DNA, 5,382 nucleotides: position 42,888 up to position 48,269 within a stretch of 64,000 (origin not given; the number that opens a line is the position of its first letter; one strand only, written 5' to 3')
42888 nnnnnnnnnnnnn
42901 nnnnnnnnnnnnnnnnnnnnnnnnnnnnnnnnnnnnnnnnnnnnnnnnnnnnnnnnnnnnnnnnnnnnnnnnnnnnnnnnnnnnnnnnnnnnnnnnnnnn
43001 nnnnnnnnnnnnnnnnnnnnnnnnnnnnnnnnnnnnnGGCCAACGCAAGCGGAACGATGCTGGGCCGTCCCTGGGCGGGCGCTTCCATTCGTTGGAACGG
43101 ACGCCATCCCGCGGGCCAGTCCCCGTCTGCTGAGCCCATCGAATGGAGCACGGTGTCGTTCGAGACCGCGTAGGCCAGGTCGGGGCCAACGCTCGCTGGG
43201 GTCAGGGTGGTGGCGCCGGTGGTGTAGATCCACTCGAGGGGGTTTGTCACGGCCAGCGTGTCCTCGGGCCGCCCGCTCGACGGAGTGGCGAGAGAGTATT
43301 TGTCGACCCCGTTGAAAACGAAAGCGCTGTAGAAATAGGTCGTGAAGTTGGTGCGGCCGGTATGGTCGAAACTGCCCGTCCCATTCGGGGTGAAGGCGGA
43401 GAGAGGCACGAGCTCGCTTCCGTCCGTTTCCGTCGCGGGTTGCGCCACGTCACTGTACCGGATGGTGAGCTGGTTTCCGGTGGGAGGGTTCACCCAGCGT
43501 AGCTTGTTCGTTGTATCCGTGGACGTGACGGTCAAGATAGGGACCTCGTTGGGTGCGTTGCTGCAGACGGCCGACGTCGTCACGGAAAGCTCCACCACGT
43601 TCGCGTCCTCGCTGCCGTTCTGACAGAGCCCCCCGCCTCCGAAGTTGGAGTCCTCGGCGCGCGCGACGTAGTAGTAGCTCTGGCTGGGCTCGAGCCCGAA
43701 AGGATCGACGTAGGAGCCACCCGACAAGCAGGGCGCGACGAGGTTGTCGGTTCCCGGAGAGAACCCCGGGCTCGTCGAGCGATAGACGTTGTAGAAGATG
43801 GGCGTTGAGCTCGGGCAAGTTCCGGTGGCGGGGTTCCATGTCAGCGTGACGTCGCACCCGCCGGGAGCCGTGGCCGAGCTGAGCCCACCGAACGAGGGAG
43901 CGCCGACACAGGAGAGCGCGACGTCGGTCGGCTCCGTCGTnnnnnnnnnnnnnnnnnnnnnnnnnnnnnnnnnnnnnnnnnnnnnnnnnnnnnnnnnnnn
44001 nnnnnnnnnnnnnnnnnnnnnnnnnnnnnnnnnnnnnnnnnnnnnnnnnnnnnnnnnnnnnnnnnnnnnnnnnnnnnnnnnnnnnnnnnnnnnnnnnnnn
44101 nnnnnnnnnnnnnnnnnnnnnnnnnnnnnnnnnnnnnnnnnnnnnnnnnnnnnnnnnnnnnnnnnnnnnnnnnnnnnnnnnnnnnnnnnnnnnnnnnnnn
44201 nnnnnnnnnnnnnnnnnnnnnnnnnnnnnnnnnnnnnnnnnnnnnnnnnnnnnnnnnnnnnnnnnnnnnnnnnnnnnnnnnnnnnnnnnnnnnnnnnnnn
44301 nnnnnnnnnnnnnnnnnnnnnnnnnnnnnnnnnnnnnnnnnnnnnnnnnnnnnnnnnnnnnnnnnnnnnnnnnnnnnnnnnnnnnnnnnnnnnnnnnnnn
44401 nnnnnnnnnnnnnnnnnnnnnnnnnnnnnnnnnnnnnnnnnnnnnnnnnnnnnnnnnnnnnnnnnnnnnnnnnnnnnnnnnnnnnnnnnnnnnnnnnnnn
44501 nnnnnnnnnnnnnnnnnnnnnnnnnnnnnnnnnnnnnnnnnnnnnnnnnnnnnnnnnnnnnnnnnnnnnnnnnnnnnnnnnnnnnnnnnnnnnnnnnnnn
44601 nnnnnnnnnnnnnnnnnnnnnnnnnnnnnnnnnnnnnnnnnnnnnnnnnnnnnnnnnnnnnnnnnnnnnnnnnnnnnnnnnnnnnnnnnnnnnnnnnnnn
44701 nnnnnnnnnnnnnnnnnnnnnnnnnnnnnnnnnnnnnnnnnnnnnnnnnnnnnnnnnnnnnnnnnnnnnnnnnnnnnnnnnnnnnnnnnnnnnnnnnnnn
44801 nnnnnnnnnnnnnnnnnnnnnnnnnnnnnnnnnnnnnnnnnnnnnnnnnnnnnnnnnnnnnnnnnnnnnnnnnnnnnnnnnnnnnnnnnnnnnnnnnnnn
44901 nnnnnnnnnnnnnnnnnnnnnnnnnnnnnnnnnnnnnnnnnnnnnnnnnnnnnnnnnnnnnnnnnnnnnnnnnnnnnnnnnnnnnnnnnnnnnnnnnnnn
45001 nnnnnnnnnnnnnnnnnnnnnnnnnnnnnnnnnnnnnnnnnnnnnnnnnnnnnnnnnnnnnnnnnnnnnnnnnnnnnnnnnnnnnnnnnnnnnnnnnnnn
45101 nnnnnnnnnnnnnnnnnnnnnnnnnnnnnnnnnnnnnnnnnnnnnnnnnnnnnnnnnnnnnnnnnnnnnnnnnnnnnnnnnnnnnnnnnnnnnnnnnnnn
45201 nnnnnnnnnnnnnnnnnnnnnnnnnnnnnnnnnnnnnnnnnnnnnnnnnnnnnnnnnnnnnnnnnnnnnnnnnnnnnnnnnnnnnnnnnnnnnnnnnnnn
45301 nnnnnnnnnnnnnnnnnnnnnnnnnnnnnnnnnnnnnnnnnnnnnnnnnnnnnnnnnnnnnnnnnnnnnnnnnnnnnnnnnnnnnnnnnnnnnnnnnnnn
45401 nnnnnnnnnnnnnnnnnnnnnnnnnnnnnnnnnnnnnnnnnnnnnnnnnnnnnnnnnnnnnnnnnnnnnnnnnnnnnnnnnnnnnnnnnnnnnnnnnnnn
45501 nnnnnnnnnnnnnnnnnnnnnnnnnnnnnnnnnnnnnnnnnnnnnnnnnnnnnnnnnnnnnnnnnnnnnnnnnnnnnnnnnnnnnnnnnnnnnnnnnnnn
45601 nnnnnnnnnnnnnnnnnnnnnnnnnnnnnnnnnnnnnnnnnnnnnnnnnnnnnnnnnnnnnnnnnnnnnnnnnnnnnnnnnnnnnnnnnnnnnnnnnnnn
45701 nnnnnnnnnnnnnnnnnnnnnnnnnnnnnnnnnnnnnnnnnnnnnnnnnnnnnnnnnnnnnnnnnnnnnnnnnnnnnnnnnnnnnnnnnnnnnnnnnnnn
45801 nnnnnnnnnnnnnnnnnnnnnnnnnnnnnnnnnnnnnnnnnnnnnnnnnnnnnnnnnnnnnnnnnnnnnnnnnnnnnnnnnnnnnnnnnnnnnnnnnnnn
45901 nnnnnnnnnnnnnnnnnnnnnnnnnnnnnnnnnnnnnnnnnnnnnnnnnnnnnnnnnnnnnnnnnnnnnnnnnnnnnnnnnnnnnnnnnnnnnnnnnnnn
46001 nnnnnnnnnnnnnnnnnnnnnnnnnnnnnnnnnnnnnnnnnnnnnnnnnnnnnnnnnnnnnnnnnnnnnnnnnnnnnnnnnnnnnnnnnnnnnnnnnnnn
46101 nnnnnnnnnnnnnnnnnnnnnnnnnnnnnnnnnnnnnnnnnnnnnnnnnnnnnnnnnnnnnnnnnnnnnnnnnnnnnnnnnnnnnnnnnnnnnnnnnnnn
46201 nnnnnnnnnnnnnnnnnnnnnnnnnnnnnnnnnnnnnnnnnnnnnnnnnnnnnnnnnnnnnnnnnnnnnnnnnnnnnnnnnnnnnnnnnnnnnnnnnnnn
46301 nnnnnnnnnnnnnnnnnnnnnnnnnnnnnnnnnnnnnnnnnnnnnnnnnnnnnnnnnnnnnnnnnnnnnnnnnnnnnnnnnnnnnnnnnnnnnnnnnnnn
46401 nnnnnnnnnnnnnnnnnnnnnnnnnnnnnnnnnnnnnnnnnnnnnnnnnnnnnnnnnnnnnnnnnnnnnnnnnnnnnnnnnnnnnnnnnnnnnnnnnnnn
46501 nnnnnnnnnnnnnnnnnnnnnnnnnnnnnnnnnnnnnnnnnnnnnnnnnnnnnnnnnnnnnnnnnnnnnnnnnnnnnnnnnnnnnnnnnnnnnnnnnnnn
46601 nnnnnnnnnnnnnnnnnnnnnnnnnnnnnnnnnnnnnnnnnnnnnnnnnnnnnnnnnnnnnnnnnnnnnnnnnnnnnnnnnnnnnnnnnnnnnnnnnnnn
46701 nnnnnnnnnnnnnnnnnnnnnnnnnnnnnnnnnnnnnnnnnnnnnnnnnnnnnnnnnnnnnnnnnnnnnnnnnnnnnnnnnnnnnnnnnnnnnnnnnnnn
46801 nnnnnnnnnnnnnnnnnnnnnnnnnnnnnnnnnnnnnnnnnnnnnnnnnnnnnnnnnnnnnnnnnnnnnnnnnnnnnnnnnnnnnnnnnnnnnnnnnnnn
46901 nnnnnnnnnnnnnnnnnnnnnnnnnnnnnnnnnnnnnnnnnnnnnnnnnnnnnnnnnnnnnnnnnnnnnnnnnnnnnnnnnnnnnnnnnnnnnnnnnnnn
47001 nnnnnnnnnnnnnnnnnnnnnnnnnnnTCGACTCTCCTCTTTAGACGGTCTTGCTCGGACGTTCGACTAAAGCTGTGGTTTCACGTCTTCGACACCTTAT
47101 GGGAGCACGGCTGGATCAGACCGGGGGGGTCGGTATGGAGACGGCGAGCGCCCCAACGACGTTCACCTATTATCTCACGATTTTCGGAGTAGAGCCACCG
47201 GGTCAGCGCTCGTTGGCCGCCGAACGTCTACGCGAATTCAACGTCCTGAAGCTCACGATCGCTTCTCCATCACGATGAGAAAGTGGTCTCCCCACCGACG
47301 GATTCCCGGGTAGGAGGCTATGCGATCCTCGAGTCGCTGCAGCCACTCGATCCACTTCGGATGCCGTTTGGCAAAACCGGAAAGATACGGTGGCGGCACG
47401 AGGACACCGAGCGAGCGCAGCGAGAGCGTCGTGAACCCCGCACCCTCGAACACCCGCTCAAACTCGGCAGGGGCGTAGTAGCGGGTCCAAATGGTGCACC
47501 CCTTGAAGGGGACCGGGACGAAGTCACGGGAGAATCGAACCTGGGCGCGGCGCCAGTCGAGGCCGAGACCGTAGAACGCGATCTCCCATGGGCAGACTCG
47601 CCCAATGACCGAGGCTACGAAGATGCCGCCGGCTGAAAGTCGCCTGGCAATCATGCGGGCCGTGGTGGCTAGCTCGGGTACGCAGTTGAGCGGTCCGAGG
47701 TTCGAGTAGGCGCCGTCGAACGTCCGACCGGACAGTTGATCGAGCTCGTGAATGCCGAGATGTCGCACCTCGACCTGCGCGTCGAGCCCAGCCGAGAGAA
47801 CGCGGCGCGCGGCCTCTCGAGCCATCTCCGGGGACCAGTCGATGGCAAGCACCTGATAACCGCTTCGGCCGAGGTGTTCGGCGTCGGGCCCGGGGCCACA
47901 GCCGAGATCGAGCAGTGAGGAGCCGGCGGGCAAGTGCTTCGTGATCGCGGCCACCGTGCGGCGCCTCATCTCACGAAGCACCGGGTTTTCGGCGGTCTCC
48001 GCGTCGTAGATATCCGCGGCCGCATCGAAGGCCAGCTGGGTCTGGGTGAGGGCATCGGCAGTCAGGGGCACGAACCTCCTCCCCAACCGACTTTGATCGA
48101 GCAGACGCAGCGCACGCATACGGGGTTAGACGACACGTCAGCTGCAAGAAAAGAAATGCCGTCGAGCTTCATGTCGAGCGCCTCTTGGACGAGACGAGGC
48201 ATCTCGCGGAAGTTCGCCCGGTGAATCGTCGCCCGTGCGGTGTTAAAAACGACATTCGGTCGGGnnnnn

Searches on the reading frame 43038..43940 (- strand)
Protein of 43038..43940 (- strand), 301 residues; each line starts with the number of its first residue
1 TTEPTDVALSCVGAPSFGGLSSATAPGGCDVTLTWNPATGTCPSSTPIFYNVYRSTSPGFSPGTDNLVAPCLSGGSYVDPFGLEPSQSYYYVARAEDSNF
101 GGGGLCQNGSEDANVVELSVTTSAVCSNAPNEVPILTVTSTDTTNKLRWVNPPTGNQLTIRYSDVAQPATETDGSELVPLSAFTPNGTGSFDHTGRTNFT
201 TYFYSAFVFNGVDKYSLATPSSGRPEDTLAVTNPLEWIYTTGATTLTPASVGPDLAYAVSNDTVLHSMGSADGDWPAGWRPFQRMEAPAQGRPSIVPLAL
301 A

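Call 100: search_protein_families(library=pfam, proteins=[window:43038-43940:-], max_evalue=1)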
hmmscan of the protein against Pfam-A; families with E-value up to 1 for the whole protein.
window:43038-43940:- (301 aa): 2 families
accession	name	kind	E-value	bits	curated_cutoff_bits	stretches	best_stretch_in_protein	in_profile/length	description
PF16656.11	Pur_ac_phosph_N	-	0.053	14.5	30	0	135-205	5-77/93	Purple acid Phosphatase, N-terminal domain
PF10656.15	DUF2483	-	0.054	14.1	27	0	150-176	19-45/72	Hypothetical protein of unknown function (DUF2483)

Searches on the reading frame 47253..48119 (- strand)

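Call 3: search_protein_families(library=pfam, proteins=[window:47253-48119:-], max_evalue=0.01)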
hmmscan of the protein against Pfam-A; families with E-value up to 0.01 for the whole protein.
window:47253-48119:- (288 aa): 6 families
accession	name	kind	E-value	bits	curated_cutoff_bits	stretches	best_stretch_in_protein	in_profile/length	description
PF13649.12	Methyltransf_25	-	2.9e-13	50.7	27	1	70-165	2-97/97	Methyltransferase domain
PF13489.12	Methyltransf_23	-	3.1e-12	47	27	1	54-233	11-163/164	Methyltransferase domain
PF08241.18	Methyltransf_11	-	3.2e-12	47.4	21.2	1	70-168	1-94/95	Methyltransferase domain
PF08242.18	Methyltransf_12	-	4.2e-10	40.7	30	1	70-167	1-98/98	Methyltransferase domain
PF13847.12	Methyltransf_31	-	3.1e-09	37.1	27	1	66-171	4-111/145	Methyltransferase domain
PF02353.26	CMAS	-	0.00012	22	27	1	61-135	58-129/273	Mycolic acid cyclopropane synthetase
